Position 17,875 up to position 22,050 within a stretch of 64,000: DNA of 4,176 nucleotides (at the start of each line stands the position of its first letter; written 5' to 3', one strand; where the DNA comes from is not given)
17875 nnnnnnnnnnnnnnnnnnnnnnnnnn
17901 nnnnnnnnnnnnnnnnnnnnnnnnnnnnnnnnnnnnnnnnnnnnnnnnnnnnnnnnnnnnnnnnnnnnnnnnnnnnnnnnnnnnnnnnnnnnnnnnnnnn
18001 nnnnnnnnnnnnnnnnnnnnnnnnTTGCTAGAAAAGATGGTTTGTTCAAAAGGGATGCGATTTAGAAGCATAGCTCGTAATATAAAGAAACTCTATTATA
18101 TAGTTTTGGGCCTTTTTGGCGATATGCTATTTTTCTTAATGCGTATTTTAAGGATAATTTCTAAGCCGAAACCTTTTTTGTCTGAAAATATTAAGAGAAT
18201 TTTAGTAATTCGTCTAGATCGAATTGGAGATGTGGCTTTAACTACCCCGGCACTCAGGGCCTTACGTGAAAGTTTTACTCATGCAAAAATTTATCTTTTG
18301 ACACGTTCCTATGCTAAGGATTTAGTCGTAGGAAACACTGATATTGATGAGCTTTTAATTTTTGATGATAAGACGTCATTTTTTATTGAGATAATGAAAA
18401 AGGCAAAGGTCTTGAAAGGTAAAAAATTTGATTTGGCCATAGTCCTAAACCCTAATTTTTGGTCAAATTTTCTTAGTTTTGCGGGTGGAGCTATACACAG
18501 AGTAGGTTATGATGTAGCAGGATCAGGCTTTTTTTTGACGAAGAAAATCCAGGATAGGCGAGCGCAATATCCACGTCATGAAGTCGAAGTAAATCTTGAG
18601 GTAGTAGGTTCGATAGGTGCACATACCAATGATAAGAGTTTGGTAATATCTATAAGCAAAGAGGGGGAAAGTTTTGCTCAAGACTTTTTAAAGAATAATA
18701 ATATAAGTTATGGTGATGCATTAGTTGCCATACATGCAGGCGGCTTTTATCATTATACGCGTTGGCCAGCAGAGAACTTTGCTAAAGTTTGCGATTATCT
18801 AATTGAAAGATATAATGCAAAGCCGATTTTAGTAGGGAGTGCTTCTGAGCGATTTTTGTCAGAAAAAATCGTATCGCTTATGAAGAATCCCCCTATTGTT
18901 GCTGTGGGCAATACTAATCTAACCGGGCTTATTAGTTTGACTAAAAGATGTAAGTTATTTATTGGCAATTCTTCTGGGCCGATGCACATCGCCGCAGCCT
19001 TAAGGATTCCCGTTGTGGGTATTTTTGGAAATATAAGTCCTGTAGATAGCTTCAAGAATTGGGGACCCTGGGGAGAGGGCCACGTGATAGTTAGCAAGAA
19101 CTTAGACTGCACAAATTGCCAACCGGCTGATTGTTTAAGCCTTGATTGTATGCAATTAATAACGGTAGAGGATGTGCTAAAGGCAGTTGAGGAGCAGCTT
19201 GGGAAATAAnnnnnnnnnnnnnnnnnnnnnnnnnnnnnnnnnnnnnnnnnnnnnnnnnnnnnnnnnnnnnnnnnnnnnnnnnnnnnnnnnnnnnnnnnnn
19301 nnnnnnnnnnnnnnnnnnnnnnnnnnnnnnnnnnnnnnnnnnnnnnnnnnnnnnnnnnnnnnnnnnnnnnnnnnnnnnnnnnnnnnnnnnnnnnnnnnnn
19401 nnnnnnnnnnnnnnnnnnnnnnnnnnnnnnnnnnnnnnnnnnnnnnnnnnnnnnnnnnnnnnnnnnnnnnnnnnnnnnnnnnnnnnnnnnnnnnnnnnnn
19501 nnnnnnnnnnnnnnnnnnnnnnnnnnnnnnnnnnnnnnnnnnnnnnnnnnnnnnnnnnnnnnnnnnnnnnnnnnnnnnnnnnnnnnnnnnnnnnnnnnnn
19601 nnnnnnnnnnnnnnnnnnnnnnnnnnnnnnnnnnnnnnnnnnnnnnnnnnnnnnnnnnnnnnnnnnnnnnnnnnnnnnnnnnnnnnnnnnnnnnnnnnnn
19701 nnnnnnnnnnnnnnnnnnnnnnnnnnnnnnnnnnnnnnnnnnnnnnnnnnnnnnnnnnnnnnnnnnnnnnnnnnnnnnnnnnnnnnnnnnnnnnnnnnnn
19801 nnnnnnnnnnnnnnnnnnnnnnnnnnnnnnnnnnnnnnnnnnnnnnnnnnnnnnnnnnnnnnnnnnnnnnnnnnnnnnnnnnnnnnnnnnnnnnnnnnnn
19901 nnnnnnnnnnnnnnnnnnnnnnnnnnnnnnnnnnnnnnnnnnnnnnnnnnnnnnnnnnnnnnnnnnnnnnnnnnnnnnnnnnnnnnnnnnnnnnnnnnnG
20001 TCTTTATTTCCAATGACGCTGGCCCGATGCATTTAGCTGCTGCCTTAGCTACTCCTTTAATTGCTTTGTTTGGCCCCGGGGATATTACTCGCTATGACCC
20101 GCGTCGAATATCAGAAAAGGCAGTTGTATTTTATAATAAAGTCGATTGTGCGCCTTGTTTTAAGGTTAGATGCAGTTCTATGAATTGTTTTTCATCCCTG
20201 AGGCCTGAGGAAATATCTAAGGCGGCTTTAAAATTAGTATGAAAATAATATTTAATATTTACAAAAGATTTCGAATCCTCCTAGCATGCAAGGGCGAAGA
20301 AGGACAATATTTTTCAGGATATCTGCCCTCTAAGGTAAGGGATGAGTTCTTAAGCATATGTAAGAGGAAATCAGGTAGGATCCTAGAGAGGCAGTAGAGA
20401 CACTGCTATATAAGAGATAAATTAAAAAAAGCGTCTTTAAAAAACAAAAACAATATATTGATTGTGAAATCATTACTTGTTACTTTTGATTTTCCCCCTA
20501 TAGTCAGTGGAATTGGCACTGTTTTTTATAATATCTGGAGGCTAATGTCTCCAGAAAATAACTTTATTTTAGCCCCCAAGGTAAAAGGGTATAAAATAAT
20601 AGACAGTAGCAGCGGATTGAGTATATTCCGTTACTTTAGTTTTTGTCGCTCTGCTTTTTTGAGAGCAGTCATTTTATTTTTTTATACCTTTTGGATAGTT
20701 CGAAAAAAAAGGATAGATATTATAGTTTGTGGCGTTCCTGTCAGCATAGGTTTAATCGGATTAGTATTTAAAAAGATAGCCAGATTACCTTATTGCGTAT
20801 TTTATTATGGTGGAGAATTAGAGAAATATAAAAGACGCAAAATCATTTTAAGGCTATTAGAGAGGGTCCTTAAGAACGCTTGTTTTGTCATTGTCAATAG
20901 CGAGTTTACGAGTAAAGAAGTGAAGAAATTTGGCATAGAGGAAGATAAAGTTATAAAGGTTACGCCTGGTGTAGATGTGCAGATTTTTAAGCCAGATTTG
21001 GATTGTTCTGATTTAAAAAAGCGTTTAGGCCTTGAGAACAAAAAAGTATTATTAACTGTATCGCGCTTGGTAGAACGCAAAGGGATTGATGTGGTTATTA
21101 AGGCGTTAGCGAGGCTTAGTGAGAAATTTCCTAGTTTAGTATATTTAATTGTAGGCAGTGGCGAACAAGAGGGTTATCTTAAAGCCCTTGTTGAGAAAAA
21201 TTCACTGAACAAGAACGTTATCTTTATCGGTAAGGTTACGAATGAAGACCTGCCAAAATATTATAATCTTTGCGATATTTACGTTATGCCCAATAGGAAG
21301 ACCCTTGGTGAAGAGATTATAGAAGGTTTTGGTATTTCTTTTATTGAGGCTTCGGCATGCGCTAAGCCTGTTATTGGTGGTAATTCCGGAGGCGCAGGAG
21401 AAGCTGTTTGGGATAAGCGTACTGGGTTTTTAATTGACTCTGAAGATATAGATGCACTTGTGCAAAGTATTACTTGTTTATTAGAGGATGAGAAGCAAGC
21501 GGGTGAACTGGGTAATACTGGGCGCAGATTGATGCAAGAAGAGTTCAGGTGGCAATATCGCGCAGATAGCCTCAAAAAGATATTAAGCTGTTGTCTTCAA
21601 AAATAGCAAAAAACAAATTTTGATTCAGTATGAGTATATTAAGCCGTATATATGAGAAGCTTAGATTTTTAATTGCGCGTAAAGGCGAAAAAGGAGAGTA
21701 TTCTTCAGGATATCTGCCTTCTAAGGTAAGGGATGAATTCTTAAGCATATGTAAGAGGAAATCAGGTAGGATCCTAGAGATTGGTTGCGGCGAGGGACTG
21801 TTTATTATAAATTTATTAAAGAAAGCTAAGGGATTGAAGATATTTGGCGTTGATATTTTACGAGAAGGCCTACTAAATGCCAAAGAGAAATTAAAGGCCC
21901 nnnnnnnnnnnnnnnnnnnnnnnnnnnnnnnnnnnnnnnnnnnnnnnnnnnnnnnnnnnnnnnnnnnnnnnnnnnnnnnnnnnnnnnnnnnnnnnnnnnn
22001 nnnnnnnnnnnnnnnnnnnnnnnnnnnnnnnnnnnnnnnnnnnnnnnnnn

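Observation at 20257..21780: Near-identical duplicated methyltransferase 5' fragment flanking a GT4 gene, a footprint of recent cassette insertion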

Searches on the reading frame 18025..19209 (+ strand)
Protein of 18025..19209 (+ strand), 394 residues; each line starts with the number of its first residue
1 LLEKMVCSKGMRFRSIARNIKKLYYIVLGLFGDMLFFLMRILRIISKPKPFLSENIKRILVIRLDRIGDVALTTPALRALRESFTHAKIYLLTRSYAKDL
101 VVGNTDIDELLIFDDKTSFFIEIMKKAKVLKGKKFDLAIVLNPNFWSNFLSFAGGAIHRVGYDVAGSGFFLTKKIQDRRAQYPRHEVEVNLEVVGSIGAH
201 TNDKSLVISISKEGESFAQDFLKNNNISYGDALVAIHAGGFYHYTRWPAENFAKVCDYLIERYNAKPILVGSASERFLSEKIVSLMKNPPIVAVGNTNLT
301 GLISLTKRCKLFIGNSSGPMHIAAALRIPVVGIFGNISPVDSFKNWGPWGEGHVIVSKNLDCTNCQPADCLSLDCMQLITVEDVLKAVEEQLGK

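Call 6: search_protein_families(library=pfam, proteins=[window:18025-19209:+], max_evalue=0.01)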
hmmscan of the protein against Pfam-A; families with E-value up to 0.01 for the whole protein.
window:18025-19209:+ (394 aa): 1 family
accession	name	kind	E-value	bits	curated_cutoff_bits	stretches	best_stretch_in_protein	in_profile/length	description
PF01075.23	Glyco_transf_9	-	1.3e-33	116.8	22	1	125-370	3-241/247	Glycosyltransferase family 9 (heptosyltransferase)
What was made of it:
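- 18025..19209 (+): GT9a, the first heptosyltransferase-family (GT9) gene. Its own C-terminus is .............*. Pfam Glyco_transf_9, E = 1e-33 (call 6).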

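Call 41: find_homologous_proteins(query=window:18025-19206:+, max_evalue=1e-30)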
Query window:18025-19206:+ (394 aa): 795 proteins with E <= 1e-30 among 8000 candidates; the best 120 are listed.
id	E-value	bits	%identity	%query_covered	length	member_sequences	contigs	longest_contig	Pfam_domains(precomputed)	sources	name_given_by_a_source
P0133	3.6e-260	881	100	99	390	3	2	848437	PF01075.24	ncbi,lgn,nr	ncbi:MAG: glycosyltransferase family 9 protein [Candidatus Omnitrophica bacterium]|nr:glycosyltransf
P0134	4.4e-156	538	61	97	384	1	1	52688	PF01075.24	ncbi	-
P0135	1.8e-148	513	60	99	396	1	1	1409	PF01075.24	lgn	-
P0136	2.4e-148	512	58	99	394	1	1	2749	PF01075.24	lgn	-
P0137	9.6e-148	510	58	98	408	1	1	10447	PF01075.24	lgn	-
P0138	1.3e-146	507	56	98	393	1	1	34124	PF01075.24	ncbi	ncbi:MAG: glycosyltransferase family 9 protein [Candidatus Omnitrophota bacterium]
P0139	2.6e-146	506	57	99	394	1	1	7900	PF01075.24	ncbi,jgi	jgi:lipopolysaccharide heptosyltransferase II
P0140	1.8e-140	487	57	97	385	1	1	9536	PF01075.24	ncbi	-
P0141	2.5e-133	463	54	100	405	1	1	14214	PF01075.24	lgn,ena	-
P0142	5.4e-116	406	39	86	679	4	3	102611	PF01075.24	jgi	jgi:heptosyltransferase-2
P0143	3.9e-114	400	51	99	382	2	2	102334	PF01075.24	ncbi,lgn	-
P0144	3.6e-113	397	49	100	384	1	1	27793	PF01075.24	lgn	-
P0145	5.1e-112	393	38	85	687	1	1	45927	PF04230.20,PF01075.24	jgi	-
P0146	1.8e-111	391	37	85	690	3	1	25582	PF04230.20,PF01075.24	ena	-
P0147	6.4e-111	389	52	95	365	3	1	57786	PF01075.24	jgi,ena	-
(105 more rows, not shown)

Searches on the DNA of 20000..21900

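Call 45: search_rna_families(source=window, start=20000, end=21900, threshold=evalue, max_evalue=1)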
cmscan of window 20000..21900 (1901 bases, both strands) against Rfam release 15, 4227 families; matches with E-value up to 1: 0.
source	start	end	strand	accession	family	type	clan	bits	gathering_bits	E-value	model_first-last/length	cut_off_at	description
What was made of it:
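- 20421..20463 (+): AT-rich spacer upstream of GT4. No Rfam hit (call 45).
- On Structured or known non-coding RNA in the GT9b-GT4 gap: No Rfam hit at E <= 1 (call 45).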

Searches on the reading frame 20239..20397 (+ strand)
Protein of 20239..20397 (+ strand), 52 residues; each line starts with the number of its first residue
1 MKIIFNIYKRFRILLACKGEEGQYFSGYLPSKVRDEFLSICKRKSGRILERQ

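Call 6: search_protein_families(library=pfam, proteins=[window:20239-20397:+], max_evalue=0.01)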
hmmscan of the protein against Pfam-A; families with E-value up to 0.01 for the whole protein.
window:20239-20397:+ (52 aa): 0 families

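Call 44: list_cluster_members(proteins=[P0001, window:20239-20394:+, P0013])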
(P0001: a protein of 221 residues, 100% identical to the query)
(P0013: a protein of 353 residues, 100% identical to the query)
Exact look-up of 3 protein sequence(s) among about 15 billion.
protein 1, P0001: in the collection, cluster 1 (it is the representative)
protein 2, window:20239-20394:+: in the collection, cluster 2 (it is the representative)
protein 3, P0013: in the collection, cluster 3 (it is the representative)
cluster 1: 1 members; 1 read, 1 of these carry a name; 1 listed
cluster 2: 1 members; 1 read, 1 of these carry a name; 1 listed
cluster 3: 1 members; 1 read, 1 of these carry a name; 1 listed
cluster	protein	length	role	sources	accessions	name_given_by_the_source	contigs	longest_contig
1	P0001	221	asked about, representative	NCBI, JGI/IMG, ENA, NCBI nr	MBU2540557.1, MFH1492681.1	MAG: class I SAM-dependent methyltransferase [Candidatus Omnitrophica bacterium] | class I SAM-dependent methyltransferase [Candidatus Omnitrophota bacterium]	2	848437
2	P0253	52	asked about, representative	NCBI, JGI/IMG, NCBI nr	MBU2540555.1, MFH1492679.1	MAG: hypothetical protein KJ593_01500 [Candidatus Omnitrophica bacterium] | hypothetical protein [Candidatus Omnitrophota bacterium]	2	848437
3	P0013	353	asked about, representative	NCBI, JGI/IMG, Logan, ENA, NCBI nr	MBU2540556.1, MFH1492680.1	MAG: glycosyltransferase family 4 protein [Candidatus Omnitrophica bacterium] | glycosyltransferase family 4 protein [Candidatus Omnitrophota bacterium]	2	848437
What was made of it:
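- It is a singleton with no homologues as a separate gene (call 44).
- Tried and rejected: The 90% clusters of the MT, the GT4 and the fragment are singletons (call 44).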
